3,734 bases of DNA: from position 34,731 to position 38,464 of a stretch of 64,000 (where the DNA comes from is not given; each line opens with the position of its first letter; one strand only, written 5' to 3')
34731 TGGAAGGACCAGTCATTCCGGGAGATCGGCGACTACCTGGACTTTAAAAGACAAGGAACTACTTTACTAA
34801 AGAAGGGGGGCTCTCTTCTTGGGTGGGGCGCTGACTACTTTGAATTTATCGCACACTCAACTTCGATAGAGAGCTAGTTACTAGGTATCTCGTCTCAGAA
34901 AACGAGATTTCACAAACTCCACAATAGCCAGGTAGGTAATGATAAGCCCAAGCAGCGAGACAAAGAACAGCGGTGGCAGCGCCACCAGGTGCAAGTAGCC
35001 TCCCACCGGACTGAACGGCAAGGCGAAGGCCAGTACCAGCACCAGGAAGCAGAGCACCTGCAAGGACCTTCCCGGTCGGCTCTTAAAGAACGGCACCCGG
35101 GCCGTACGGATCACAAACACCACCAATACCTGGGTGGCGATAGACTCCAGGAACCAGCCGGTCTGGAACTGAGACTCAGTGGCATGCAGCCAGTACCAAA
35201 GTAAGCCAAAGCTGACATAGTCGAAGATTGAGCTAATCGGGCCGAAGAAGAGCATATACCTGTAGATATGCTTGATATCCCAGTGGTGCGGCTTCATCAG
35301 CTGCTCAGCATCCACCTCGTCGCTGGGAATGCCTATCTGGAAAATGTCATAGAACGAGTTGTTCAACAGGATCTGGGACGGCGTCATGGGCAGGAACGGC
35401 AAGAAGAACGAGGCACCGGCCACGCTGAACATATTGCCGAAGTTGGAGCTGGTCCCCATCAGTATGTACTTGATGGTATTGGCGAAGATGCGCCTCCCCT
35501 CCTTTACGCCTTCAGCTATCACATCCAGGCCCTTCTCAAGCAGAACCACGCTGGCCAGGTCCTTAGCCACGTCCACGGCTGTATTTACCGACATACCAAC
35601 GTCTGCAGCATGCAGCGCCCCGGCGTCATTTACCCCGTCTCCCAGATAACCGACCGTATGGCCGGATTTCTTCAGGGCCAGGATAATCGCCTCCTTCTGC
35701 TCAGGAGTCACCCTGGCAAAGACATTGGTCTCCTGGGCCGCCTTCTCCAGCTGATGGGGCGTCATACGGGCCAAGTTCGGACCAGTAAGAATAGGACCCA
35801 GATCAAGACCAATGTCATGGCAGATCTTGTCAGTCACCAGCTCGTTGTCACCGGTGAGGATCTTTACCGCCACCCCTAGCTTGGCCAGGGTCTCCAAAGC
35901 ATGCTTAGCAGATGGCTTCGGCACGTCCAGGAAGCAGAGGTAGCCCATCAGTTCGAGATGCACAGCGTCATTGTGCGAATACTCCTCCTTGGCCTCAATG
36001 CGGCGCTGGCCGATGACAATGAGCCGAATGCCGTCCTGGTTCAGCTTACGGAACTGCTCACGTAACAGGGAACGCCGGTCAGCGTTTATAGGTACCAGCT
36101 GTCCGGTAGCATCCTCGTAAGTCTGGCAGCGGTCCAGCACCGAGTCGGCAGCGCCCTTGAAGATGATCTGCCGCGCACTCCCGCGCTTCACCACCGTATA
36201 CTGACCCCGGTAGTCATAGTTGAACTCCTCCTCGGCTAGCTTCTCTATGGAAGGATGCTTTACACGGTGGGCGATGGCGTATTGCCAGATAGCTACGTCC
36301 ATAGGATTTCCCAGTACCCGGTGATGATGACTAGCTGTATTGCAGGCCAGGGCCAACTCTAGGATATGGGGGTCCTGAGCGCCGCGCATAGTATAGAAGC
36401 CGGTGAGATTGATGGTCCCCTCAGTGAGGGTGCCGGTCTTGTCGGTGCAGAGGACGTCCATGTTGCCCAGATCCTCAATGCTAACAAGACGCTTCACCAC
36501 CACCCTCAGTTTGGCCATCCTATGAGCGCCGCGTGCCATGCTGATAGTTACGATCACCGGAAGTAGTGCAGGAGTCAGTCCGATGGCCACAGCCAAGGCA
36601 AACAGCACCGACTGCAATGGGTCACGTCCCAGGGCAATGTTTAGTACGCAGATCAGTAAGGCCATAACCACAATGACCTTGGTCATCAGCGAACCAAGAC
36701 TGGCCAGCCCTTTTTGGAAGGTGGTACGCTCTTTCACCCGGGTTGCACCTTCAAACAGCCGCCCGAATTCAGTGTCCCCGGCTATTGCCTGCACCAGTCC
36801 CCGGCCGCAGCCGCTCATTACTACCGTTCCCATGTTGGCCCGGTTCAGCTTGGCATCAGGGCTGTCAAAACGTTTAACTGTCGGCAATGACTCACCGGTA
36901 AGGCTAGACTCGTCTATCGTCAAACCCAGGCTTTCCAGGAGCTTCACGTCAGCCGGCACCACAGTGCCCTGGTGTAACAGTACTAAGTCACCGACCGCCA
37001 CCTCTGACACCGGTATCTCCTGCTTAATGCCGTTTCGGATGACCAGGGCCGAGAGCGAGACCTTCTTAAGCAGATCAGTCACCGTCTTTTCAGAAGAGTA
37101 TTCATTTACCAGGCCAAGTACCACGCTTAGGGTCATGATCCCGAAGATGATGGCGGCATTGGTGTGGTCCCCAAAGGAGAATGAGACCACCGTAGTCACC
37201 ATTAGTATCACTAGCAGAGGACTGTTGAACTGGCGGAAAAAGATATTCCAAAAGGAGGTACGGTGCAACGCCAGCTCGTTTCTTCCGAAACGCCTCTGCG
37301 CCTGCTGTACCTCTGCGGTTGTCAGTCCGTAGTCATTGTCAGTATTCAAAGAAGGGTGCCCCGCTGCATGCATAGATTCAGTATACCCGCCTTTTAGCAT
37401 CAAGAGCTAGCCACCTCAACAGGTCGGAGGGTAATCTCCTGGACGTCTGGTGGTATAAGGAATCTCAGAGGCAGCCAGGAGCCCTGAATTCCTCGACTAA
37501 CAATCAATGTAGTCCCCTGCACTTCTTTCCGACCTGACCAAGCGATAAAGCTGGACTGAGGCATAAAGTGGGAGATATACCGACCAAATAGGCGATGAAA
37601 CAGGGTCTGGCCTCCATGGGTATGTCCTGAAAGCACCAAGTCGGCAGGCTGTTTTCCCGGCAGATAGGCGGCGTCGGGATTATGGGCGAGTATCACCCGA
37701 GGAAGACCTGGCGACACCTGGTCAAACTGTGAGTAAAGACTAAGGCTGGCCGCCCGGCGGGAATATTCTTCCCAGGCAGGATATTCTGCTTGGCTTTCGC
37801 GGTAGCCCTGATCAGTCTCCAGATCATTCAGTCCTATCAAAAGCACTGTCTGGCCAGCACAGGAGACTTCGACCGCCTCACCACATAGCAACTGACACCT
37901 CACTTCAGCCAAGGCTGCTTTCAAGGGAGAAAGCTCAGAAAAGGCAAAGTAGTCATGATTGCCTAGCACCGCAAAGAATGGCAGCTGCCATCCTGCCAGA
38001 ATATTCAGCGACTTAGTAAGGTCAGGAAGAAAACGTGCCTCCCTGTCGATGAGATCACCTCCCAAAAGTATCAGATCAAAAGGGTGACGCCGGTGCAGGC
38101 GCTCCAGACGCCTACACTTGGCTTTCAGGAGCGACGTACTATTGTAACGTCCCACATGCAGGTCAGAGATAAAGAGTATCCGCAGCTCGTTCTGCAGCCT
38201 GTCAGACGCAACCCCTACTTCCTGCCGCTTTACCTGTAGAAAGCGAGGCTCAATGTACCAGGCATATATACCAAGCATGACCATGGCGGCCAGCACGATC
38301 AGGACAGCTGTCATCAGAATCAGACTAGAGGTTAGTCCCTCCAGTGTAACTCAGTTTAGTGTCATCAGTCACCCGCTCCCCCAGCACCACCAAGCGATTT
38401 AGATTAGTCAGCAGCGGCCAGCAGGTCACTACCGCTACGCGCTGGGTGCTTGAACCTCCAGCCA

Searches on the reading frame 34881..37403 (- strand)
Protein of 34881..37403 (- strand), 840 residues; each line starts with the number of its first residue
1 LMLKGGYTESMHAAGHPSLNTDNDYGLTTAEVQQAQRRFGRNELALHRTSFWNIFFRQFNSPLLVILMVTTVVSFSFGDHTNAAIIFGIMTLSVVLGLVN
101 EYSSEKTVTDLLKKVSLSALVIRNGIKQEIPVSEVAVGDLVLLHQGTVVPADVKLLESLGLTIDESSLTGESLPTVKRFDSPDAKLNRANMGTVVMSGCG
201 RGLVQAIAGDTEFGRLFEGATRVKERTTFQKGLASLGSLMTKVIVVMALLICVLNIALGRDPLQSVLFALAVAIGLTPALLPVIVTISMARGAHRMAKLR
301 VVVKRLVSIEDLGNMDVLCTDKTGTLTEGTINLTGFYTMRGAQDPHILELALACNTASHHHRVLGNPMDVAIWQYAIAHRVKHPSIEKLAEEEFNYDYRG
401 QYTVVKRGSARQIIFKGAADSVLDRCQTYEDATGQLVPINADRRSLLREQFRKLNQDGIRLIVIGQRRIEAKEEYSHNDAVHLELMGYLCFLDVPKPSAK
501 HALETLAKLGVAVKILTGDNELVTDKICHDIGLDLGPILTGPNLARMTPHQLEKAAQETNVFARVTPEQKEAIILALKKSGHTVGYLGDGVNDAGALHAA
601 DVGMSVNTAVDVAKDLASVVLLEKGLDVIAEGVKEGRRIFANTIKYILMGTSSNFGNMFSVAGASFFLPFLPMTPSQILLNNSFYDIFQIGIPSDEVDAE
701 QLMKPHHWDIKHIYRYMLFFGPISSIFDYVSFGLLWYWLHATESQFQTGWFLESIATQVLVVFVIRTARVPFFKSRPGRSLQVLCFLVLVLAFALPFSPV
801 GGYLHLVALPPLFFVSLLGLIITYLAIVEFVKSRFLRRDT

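Call 47: search_protein_families(library=pfam, proteins=[window:34881-37403:-], max_evalue=0.001)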
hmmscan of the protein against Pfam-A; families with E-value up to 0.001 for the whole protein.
window:34881-37403:- (840 aa): 5 families
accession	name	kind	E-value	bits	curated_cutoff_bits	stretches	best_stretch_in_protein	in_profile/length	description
PF00122.25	E1-E2_ATPase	-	2.3e-40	138.5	28.1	1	118-298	6-180/181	E1-E2 ATPase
PF00689.26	Cation_ATPase_C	-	2e-18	67.2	27.3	1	670-832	1-173/175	Cation transporting ATPase, C-terminus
PF00690.31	Cation_ATPase_N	-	1.2e-14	54.2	20.4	1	18-74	12-69/69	Cation transporter/ATPase, N-terminus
PF00702.32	Hydrolase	-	5e-14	53.6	26.4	1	315-601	1-191/191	haloacid dehalogenase-like hydrolase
PF13246.12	Cation_ATPase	-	3.8e-06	27.3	21.7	1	358-429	14-91/91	Cation transport ATPase (P-type)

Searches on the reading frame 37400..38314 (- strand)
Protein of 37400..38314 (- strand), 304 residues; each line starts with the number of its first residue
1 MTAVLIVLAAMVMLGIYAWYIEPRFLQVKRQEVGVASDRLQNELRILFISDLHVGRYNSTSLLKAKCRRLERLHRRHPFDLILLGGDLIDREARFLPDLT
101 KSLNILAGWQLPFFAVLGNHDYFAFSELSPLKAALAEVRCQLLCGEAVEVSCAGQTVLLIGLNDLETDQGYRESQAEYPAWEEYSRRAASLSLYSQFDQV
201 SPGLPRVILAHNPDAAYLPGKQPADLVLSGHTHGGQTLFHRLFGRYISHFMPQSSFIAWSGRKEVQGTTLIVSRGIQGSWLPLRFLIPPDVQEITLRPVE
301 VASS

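Call 3: search_protein_families(library=pfam, proteins=[window:37400-38314:-], max_evalue=1)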
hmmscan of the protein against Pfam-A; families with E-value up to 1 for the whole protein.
window:37400-38314:- (304 aa): 2 families
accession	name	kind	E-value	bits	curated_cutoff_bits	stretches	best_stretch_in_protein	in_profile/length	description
PF00149.33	Metallophos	-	1.4e-14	55.4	21.5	1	44-234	1-190/191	Calcineurin-like phosphoesterase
PF12850.12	Metallophos_2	-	2.6e-07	31.2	27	1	45-170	2-91/154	Calcineurin-like phosphoesterase superfamily domain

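Call 4: search_protein_families(library=ncbifam, proteins=[window:37400-38314:-], max_evalue=1)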
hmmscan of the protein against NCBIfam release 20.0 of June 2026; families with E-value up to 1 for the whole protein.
window:37400-38314:- (304 aa): 8 families
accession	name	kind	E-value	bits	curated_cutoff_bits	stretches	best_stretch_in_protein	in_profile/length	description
NF008460.0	PRK11340.1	equivalog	1.3e-30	106.8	188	1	6-296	14-270/271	phosphodiesterase YaeI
NF033458.1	lipid_A_LpxG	equivalog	2e-28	99.7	350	2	196-296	215-318/321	UDP-2,3-diacylglucosamine diphosphatase LpxG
TIGR00619.1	sbcd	subfamily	0.00069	19.5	77.65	1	44-124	1-89/252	exonuclease subunit SbcD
TIGR00040.1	yfcE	subfamily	0.00093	19.3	56.25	1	45-122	2-63/158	YfcE family phosphodiesterase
TIGR04123.1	P_estr_lig_assc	hypoth_equivalog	0.0014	18.1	150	1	43-129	20-116/207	ligase-associated DNA damage response endonuclease PdeM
NF008359.0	PRK11148.1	equivalog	0.07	12.6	225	1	41-145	12-119/275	3',5'-cyclic-AMP phosphodiesterase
TIGR03768.1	RPA4764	hypoth_equivalog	0.1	11.2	387.4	0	58-90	79-111/547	TIGR03768 family metallophosphoesterase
NF006988.0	PRK09453.1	equivalog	0.25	11.1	117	0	44-91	1-40/183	phosphodiesterase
